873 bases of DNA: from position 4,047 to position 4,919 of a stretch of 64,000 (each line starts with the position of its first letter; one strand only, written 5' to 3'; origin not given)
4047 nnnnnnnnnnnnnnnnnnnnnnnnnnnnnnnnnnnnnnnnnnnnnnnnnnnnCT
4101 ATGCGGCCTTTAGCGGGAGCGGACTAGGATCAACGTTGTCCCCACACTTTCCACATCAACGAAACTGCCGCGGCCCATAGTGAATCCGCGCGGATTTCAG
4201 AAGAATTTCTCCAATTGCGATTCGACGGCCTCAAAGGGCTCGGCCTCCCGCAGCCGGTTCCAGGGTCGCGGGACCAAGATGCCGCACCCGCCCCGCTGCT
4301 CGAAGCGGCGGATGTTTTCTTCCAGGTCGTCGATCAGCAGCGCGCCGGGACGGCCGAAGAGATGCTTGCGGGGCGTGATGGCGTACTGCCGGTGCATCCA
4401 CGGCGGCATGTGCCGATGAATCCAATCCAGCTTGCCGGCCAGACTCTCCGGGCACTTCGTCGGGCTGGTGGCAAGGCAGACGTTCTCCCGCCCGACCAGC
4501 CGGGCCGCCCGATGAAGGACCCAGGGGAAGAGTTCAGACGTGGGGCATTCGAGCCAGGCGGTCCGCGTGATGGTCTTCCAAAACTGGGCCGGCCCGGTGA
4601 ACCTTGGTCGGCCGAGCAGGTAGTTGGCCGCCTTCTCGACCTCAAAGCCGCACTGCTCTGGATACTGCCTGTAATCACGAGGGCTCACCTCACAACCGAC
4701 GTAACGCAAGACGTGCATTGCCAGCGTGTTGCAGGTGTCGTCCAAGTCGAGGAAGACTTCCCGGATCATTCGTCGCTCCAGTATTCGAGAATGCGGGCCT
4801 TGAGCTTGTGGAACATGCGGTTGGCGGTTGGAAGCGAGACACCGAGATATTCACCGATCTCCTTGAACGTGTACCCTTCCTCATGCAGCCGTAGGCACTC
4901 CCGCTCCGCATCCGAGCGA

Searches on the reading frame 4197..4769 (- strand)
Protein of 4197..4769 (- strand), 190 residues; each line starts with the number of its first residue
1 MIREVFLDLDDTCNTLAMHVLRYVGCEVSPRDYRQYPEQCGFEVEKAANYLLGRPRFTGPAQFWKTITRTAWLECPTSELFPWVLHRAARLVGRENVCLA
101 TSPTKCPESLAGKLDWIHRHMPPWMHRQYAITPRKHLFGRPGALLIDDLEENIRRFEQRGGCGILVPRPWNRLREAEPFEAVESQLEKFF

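Call 54: search_protein_families(library=pfam, proteins=[window:4197-4769:-], max_evalue=0.001)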
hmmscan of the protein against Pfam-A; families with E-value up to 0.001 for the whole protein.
window:4197-4769:- (190 aa): 1 family
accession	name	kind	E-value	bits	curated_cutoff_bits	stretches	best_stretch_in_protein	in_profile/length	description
PF06941.18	NT5C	-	3.6e-09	37.2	24.8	1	89-173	77-157/180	5' nucleotidase, deoxy (Pyrimidine), cytosolic type C protein (NT5C)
